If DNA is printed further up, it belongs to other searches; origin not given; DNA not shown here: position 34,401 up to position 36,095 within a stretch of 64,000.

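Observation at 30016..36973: Six-gene accessory module inserted inside the hut locus: MTase / Na+-solute symporter / cupin / two PrpD paralogs / URO-D-family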

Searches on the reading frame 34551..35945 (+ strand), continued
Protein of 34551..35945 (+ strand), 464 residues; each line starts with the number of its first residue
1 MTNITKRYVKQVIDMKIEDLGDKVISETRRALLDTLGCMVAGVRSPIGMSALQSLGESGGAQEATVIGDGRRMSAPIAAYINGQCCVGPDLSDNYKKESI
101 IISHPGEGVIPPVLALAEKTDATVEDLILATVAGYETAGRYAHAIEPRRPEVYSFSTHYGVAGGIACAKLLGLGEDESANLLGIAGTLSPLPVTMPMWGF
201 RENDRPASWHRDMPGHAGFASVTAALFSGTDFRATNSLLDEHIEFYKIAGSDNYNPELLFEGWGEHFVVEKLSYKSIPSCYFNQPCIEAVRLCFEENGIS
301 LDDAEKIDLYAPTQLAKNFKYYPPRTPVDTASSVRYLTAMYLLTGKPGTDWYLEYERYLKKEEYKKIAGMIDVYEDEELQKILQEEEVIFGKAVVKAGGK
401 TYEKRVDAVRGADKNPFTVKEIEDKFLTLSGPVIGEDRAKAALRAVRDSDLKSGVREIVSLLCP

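Call 73: search_protein_families(library=pfam, proteins=[L025:9230-11098:+, L025:11124-11846:+, L016:375-1394:-, L016:1444-2247:-, L016:14647-15744:+, L016:15847-16953:+, L016:16940-17809:+, L016:17536-18666:+, L025:8263-9225:+, L025:7621-8241:+], max_evalue=0.0001)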
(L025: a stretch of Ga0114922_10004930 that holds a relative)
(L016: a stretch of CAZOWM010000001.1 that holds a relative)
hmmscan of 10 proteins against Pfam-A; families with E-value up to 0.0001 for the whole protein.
L025:9230-11098:+ (622 aa): 4 families
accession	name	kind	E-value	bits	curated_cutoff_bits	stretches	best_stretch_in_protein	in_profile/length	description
PF14574.11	RACo_C_ter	-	3e-88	295.7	27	1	368-622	2-249/261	C-terminal domain of RACo the ASKHA domain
PF17651.6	Raco_middle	-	1.9e-57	193.9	26.8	1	202-362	1-160/163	RACo middle region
PF17650.6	RACo_linker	-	3.1e-22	78.6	26.2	1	115-199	5-86/86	RACo linker region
PF00111.32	Fer2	-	3.5e-13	49.7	21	1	8-80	5-75/77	2Fe-2S iron-sulfur cluster binding domain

L025:11124-11846:+ (240 aa): 1 family
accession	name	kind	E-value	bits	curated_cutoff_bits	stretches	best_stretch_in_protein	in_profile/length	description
PF02965.22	Met_synt_B12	-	3.4e-05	23.9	25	1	166-200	209-244/273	Vitamin B12 dependent methionine synthase, activation domain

L016:375-1394:- (339 aa): 1 family
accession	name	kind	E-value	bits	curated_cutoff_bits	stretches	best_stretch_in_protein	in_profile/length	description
PF01208.23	URO-D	-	1.4e-54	185.9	23.9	1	32-332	32-344/346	Uroporphyrinogen decarboxylase (URO-D)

L016:1444-2247:- (267 aa): 2 families
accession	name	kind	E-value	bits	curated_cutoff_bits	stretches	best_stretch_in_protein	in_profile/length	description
PF02310.24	B12-binding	-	1.8e-24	86.3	32.1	1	144-254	2-120/121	B12 binding domain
PF02607.22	B12-binding_2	-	2e-19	70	23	1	57-129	3-74/74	B12 binding domain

L016:14647-15744:+ (365 aa): 4 families
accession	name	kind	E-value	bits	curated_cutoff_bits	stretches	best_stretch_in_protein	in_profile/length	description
PF13416.11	SBP_bac_8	-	1.7e-25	90.8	27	1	49-318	1-267/279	Bacterial extracellular solute-binding protein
PF01547.30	SBP_bac_1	-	3.6e-15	57.2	26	1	46-300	9-306/307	Bacterial extracellular solute-binding protein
PF13343.11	SBP_bac_6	-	2.2e-14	54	24.6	1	102-309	28-217/245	Bacterial extracellular solute-binding protein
PF13531.11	SBP_bac_11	-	9.4e-08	32.5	25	1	49-304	15-222/227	Bacterial extracellular solute-binding protein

L016:15847-16953:+ (368 aa): 2 families
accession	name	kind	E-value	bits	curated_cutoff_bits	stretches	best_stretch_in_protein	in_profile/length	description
PF00005.33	ABC_tran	-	1.8e-37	129.4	25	1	20-162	1-136/137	ABC transporter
PF08402.16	TOBE_2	-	8.1e-07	29.5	21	1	280-355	2-74/76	TOBE domain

L016:16940-17809:+ (289 aa): 1 family
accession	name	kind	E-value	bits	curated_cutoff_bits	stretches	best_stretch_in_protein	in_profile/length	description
PF00528.27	BPD_transp_1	-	9.1e-06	26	26.4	0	89-273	3-172/184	Binding-protein-dependent transport system inner membrane component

L016:17536-18666:+ (376 aa): 1 family
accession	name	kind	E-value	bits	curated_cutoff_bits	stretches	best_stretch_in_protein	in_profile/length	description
PF00528.27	BPD_transp_1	-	4.4e-13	49.8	26.4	1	184-368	5-170/184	Binding-protein-dependent transport system inner membrane component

L025:8263-9225:+ (320 aa): 1 family
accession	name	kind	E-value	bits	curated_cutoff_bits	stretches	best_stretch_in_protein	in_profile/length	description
PF01208.23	URO-D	-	1.5e-55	189.1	23.9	1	24-320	38-345/346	Uroporphyrinogen decarboxylase (URO-D)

L025:7621-8241:+ (206 aa): 2 families
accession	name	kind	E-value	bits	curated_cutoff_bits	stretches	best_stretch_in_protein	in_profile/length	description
PF02310.24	B12-binding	-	9.9e-25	87.2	32.1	1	88-198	3-119/121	B12 binding domain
PF02607.22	B12-binding_2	-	1.4e-14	54.5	23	1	5-74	3-73/74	B12 binding domain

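Call 84: predict_structure(alignment_id=A4)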
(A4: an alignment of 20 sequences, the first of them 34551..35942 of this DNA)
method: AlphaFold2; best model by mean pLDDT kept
length: 464 residues; sequences in the alignment: 20
mean_pLDDT: 82.5   pTM: 0.86
mean pLDDT of the five models: 82.5, 81.7, 80.0, 72.8, 70.5
residues with pLDDT >= 90: 211; 70-90: 167; 50-70: 54; < 50: 32
segments of 3 or more residues with pLDDT < 50: 91-103, 196-212
pLDDT, mean of each block of 10 residues (from residue 1): 89 94 93 91 83 72 73 89 74 41 70 92 96 92 78 66 95 95 89 51 44 78 92 90 87 91 87 69 78 93 94 73 62 80 81 79 92 91 77 94 87 79 91 94 96 94 85
secondary structure, 60 per line:
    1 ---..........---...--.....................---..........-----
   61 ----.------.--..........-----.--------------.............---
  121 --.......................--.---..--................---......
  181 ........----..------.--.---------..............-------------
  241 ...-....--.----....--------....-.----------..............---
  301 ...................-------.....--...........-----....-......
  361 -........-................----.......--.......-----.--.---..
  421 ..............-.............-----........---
elements in order: H4-13 H22-42 H46-55 H75-84 H105-117 H124-145 H156-171 H175-188 H214-227 H245-248 H256-259 H268-271 H284-297 E304-312 H313-319 H327-331 H334-344 H350-353 H355-360 H362-369 E371-376 H377-386 E391-397 E400-406 H419-434 H436-448 H455-461

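Call 86: fold_search(model_id=the predicted structure, library=pdb)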
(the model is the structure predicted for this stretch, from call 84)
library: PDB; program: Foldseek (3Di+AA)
matches with E <= 10: 150; with E <= 0.001: 23
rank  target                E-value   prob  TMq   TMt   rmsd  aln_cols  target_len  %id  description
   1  6r6u_A                4.1e-22  1.00  0.78  0.79   4.3       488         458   21  Crystal structure of human cis-aconitate decarboxylase (released 2019-09-25)
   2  6r6u_B                5.0e-22  1.00  0.79  0.80   4.2       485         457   21  Crystal structure of human cis-aconitate decarboxylase (released 2019-09-25)
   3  6r6t_B                2.7e-21  1.00  0.79  0.81   4.0       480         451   19  Crystal structure of mouse cis-aconitate decarboxylase (released 2019-09-25)
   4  7br9_B                4.2e-21  1.00  0.79  0.81   4.1       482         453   19  Crystal structure of mus musculus IRG1 (released 2021-02-03)
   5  6r6t_A                1.2e-20  1.00  0.78  0.81   4.0       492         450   19  Crystal structure of mouse cis-aconitate decarboxylase (released 2019-09-25)
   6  7br9_A                2.3e-20  1.00  0.78  0.80   4.1       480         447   18  Crystal structure of mus musculus IRG1 (released 2021-02-03)
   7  7bra_A                4.0e-20  1.00  0.75  0.78   4.8       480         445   20  Bacillus subtilis IRG1 (released 2021-02-03)
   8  7e9d_A                5.7e-20  1.00  0.75  0.78   4.6       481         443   20  H102A mutant of IRG1 from bacillus (released 2021-03-31)
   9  2hp3_A                9.6e-20  1.00  0.79  0.81   4.0       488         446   20  Crystal structure of iminodisuccinate epimerase (released 2006-09-12)
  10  2hp0_A                2.4e-19  1.00  0.81  0.84   3.6       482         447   20  Crystal structure of iminodisuccinate epimerase (released 2006-09-12)
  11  5mux_B                1.1e-17  1.00  0.73  0.72   5.6       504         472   17  Crystal structure of 2-methylcitrate dehydratase (MmgE) from Bacillus subtilis. (released 2018-02-14)
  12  5mux_D                5.4e-17  1.00  0.75  0.74   5.0       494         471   18  Crystal structure of 2-methylcitrate dehydratase (MmgE) from Bacillus subtilis. (released 2018-02-14)
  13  5mux_F                8.7e-17  1.00  0.74  0.74   5.2       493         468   17  Crystal structure of 2-methylcitrate dehydratase (MmgE) from Bacillus subtilis. (released 2018-02-14)
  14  5mux_A                1.5e-16  1.00  0.75  0.74   4.9       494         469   18  Crystal structure of 2-methylcitrate dehydratase (MmgE) from Bacillus subtilis. (released 2018-02-14)
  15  1szq_A                2.8e-16  1.00  0.67  0.66   6.8       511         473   18  Crystal Structure of 2-methylcitrate dehydratase (released 2004-04-27)
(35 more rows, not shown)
